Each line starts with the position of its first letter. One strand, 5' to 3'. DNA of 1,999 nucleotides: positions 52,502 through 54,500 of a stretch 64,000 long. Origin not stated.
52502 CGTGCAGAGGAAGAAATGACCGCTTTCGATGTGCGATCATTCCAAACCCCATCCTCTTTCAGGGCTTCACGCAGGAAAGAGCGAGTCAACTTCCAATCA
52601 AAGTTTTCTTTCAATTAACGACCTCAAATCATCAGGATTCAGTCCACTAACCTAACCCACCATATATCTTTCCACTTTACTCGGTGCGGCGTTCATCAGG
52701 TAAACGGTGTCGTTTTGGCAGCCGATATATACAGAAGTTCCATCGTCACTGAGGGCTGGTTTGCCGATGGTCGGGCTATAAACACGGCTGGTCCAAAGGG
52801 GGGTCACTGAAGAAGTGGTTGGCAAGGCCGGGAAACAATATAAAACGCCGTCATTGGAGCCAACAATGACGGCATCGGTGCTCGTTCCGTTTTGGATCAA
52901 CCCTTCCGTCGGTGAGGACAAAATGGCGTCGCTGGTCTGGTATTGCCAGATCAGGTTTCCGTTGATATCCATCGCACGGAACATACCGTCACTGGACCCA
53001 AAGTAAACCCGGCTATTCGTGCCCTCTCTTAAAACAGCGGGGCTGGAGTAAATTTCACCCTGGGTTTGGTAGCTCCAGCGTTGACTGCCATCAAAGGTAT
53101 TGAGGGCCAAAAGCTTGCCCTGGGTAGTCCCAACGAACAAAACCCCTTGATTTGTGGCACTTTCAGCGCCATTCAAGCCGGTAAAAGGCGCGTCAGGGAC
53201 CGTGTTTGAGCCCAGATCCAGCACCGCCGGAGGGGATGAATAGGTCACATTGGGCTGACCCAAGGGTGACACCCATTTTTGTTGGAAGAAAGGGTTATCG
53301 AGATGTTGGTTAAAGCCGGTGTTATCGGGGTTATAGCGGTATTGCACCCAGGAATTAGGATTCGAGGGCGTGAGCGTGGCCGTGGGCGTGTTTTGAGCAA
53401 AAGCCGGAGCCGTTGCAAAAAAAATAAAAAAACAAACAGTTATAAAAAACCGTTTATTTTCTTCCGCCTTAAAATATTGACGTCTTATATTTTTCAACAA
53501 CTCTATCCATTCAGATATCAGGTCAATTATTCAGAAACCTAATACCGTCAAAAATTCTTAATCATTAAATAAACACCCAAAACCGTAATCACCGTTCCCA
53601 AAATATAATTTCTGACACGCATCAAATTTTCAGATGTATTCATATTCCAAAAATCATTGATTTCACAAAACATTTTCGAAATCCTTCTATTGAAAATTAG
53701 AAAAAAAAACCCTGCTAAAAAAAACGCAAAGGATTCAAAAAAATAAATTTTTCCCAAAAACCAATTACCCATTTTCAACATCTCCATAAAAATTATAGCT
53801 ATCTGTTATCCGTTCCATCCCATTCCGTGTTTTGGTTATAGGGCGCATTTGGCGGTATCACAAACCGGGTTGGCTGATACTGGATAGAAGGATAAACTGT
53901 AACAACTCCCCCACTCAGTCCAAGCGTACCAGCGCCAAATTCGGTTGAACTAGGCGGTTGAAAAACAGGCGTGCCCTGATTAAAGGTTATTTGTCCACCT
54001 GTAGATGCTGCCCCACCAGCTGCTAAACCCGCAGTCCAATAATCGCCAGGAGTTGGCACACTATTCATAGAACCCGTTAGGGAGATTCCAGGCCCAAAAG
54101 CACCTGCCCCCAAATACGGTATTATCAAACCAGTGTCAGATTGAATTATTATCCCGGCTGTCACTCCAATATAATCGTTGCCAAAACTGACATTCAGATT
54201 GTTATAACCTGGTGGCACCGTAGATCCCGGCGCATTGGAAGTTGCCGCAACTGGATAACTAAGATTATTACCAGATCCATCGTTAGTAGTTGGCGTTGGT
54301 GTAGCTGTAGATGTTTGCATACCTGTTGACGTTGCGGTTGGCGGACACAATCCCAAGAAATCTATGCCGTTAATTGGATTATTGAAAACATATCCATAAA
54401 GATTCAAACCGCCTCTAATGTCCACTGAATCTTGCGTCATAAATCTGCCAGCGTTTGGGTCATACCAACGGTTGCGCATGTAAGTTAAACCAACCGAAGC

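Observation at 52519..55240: RHS C-terminal toxin fragment carrying a duplicated, diverged nadC 5' end: a ~2.6-kb insertion between valS and nadC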

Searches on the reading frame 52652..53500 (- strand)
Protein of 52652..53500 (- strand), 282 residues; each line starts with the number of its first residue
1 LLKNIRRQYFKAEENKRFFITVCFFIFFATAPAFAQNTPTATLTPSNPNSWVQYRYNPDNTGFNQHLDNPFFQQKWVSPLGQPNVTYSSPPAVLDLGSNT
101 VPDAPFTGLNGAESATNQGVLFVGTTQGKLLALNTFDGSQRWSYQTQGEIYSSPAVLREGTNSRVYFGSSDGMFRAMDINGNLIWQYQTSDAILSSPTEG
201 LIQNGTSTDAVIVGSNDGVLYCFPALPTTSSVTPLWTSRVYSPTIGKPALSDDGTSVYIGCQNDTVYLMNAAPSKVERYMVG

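Call 4: search_protein_families(library=pfam, proteins=[window:52652-53500:-], max_evalue=0.01)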
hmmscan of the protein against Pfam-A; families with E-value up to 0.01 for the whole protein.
window:52652-53500:- (282 aa): 4 families
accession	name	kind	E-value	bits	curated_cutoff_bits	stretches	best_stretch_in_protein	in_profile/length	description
PF13570.13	Beta-prop_ACSF4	-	7.2e-23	81.9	133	1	119-272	62-203/329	Beta-alanine-activating enzyme, beta-propeller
PF13360.13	PQQ_2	-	6.5e-17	62.4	27.6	2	113-220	29-130/233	Outer membrane protein assembly factor BamB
PF25292.1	Beta-prop_CGLA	-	0.00011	22.3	26.8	1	127-222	8-101/316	Lambda-carrageenase beta-propeller domain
PF23414.1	Beta-prop_EML_2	-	0.0077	16.1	90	0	169-272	17-111/266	Echinoderm microtubule-associated protein second beta-propeller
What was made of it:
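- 52652..53500 (-): 5' fragment (282 codons: signal peptide plus a partial beta-propeller) of the gene that follows rhs and immunity in the full locus. PQQ_2 and Beta-prop_ACSF4 hits (call 4).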

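Call 44: search_protein_families(library=ncbifam, proteins=[window:52652-53500:-], max_evalue=0.1)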
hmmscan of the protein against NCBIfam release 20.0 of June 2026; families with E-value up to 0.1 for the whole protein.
window:52652-53500:- (282 aa): 5 families
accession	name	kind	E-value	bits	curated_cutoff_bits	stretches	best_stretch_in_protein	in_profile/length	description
TIGR03300.1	assembly_YfgL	equivalog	1.2e-16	60.4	285.2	2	115-244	102-222/377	outer membrane protein assembly factor BamB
NF008351.0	PRK11138.1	equivalog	3.7e-12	45.4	423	1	116-244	118-237/394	outer membrane protein assembly factor BamB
NF053615.1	SerThrKinAfsKStmc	equivalog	7e-08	31.6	1300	1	118-199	705-782/809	protein serine/threonine kinase AfsK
TIGR03075.1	PQQ_enz_alc_DH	subfamily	3e-06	26.1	480.05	1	109-155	466-512/530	PQQ-dependent dehydrogenase, methanol/ethanol family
TIGR04528.1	acido_non_PQQ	subfamily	0.0024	16.7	650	1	115-173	430-488/493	acido-empty-quinoprotein group A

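Call 73: find_homologous_proteins(query=window:52652-53500:-, max_evalue=1e-30)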
Query window:52652-53500:- (282 aa): 11 proteins with E <= 1e-30 among 1097 candidates.
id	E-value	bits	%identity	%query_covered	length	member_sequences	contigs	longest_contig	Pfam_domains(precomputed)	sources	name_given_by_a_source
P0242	4.1e-189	645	100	100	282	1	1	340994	PF13360.14,PF13570.14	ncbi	-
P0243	2.2e-147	508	83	94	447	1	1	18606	PF13360.14,PF25292.1,PF13570.14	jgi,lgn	-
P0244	3.8e-100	353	64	82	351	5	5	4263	PF13360.14,PF13570.14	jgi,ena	-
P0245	3.2e-99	350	59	96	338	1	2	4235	PF13360.14,PF13570.14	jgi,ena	-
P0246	1.6e-90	321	54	95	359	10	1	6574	PF13360.14,PF13570.14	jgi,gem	-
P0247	5.6e-84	300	64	76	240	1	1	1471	PF13360.14,PF25292.1,PF13570.14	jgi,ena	jgi:outer membrane protein assembly factor BamB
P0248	2.7e-70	255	55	79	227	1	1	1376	PF13360.14,PF25292.1,PF13570.14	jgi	-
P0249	1.4e-63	233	59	64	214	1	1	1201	PF13360.14,PF13570.14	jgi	-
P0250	1.3e-44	171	45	70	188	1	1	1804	PF13360.14,PF13570.14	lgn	-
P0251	8.6e-42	161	44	74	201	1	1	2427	PF13360.14,PF13570.14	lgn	-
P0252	1.4e-40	157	33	59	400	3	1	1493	PF07774.20,PF13360.14,PF25174.2,PF23381.2,PF25173.2,PF13570.14,PF25175.2,PF01011.29,PF25292.1,PF24807.2,PF25293.2,PF23414.2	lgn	-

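Call 74: find_encoding_contigs(protein=P0244, flank=6000, max_places=4)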
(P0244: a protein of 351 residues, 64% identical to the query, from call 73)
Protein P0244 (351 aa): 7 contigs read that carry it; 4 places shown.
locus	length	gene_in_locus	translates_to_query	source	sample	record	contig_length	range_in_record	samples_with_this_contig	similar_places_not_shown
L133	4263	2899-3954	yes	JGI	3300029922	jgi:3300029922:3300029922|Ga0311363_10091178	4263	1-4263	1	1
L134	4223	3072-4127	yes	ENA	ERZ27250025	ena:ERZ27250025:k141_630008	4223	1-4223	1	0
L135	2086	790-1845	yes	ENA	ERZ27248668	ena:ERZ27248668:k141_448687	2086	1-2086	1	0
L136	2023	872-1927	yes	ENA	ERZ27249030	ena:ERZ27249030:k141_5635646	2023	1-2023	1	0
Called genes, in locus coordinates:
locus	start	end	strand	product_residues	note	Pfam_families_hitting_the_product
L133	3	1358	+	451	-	?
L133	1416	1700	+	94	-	-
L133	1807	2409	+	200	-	-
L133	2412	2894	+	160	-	-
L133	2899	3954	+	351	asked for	PF13360:PQQ_2, PF13570:Beta-prop_ACSF4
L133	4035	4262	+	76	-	?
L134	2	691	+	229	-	?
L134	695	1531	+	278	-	-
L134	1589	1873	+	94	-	-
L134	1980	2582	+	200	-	-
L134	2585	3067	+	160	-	-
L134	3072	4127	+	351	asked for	PF13360:PQQ_2, PF13570:Beta-prop_ACSF4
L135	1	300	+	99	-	?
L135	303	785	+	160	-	-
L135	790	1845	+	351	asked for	PF13360:PQQ_2, PF13570:Beta-prop_ACSF4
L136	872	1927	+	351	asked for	PF13360:PQQ_2, PF13570:Beta-prop_ACSF4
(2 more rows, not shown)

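Call 75: find_encoding_contigs(protein=P0245, flank=6000, max_places=4)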
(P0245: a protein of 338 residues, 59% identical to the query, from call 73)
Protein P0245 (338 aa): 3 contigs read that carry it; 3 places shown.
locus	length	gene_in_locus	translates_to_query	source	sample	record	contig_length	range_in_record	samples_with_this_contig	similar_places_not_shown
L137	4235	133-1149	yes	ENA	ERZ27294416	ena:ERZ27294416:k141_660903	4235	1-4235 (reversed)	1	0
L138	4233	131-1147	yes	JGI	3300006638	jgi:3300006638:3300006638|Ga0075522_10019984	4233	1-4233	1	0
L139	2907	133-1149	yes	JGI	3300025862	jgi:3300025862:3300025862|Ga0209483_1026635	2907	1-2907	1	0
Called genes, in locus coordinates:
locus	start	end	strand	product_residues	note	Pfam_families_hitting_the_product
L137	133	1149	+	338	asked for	PF13360:PQQ_2, PF13570:Beta-prop_ACSF4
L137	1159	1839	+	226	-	PF02308:MgtC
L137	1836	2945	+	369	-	PF01207:Dus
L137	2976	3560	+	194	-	PF14378:PAP2_3 (faint), PF01569:PAP2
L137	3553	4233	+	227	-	?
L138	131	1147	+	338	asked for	PF13360:PQQ_2, PF13570:Beta-prop_ACSF4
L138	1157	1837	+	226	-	PF02308:MgtC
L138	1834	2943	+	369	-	PF01207:Dus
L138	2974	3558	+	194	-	PF14378:PAP2_3 (faint), PF01569:PAP2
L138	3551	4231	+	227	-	?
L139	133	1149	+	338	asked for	PF13360:PQQ_2, PF13570:Beta-prop_ACSF4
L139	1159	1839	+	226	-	PF02308:MgtC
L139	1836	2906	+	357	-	?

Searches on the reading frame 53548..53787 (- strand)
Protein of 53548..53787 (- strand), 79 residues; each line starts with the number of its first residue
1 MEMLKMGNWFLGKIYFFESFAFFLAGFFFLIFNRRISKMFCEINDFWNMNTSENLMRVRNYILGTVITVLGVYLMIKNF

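Call 4: search_protein_families(library=pfam, proteins=[window:53548-53787:-], max_evalue=0.01)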
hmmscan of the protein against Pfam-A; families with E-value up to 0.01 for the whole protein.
window:53548-53787:- (79 aa): 0 families

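Call 44: search_protein_families(library=ncbifam, proteins=[window:53548-53787:-], max_evalue=0.1)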
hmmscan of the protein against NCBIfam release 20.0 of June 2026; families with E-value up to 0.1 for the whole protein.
window:53548-53787:- (79 aa): 0 families
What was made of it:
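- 53548..53787 (-): Small AT-rich ORF (79 aa) with two hydrophobic helices; candidate immunity protein. No family hit (calls 4, 44).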

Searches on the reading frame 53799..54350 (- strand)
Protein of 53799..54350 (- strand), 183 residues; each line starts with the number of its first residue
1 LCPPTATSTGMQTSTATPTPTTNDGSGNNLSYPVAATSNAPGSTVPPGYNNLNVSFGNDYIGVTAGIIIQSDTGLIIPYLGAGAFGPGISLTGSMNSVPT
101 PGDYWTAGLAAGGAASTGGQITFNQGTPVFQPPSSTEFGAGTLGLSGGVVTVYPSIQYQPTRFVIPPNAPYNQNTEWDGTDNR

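Call 44: search_protein_families(library=ncbifam, proteins=[window:53802-54350:-], max_evalue=0.1)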
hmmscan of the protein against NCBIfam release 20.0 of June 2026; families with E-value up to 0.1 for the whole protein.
window:53802-54350:- (183 aa): 0 families

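Call 48: search_protein_representatives(protein=window:53799-54350:-)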
Query: 183 residues. Proteins with E-value up to 0.001 (for the whole library): 2; up to 1e-10: 1; up to 1e-30: 1. The best 2 are listed.
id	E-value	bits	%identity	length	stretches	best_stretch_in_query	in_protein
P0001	6.9e-112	388.1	99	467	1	1-183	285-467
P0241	8.6e-05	38.8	36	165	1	43-150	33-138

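Call 61: find_encoding_contigs(protein=P0241, flank=6000)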
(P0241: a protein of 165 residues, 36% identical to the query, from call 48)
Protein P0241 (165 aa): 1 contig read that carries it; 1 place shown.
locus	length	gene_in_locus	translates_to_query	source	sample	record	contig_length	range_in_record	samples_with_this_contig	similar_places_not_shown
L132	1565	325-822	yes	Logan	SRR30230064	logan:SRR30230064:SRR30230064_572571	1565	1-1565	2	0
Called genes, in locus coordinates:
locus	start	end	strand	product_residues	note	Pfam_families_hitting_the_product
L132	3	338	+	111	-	?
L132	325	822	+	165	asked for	-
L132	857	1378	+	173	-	-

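Call 71: predict_structure(protein=window:53802-54350:-)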
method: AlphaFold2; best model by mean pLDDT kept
length: 183 residues; sequences in the alignment: 1
mean_pLDDT: 34.9   pTM: 0.24
mean pLDDT of the five models: 34.9, 30.2, 29.5, 29.4, 29.3
residues with pLDDT >= 90: 0; 70-90: 0; 50-70: 1; < 50: 182
segments of 3 or more residues with pLDDT < 50: 1-177, 179-183
pLDDT, mean of each block of 10 residues (from residue 1): 36 31 38 37 37 39 37 37 36 35 35 33 31 26 26 27 38 45 41
secondary structure, 60 per line:
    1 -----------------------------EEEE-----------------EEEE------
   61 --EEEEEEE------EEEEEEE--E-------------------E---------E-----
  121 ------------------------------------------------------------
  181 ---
elements in order: E30-33 E51-54 E63-69 E76-82
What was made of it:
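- On Orphan rhs-CT / immunity module: The structure model had pLDDT 35 (call 71).
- The structure model of the tip was useless, at pLDDT 35 (call 71).
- Tried and rejected: AlphaFold2 on the tip alone: pLDDT 35, not usable, so no fold search was run (call 71).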
